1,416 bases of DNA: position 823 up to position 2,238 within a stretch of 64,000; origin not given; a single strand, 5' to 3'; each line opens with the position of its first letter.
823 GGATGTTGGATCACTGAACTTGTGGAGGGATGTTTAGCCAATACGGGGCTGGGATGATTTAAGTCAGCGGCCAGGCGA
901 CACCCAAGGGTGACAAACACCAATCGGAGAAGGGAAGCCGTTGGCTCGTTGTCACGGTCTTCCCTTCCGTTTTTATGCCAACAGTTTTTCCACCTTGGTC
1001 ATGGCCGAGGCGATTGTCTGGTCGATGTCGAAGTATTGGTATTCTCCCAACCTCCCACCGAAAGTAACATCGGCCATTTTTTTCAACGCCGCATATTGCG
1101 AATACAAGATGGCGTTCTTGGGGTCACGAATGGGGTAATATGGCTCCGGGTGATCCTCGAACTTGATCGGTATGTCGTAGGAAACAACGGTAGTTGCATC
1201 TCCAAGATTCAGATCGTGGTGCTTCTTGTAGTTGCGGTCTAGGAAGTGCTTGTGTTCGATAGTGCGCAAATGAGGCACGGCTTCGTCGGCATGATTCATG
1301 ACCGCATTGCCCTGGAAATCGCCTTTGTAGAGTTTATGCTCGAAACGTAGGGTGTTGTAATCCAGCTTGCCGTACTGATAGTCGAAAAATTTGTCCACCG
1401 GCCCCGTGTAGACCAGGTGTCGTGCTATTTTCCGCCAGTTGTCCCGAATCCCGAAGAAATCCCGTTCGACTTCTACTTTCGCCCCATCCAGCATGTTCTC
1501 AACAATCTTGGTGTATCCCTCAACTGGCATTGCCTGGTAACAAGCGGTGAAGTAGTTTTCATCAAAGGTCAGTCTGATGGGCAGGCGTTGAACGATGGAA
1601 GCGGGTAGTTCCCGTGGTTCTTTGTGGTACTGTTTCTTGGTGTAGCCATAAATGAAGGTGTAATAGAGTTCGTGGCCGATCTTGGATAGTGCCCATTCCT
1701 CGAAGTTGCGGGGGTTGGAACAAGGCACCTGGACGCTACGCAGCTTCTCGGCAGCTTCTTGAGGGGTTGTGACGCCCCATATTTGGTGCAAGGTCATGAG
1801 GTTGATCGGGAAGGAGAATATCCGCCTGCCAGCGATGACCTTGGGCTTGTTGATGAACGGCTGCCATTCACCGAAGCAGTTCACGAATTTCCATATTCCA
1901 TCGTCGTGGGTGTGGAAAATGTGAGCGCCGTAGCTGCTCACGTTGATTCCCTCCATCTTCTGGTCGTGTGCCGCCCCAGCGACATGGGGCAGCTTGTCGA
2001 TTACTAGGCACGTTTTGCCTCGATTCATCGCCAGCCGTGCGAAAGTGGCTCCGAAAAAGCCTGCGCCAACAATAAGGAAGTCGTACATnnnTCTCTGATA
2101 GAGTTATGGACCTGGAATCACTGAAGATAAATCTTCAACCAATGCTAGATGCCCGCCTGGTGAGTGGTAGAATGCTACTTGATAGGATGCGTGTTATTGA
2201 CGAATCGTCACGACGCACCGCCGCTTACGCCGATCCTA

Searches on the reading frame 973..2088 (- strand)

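Call 68: search_protein_families(library=pfam, proteins=[window:973-2088:-], max_evalue=0.001)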
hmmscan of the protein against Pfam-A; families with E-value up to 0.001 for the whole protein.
window:973-2088:- (371 aa): 2 families
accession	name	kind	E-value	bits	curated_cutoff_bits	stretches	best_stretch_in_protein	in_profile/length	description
PF03275.19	GLF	-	1.9e-63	214.3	26.3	1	145-352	2-203/203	UDP-galactopyranose mutase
PF13450.12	NAD_binding_8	-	1.7e-14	54.2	21.9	1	6-71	1-67/68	NAD(P)-binding Rossmann-like domain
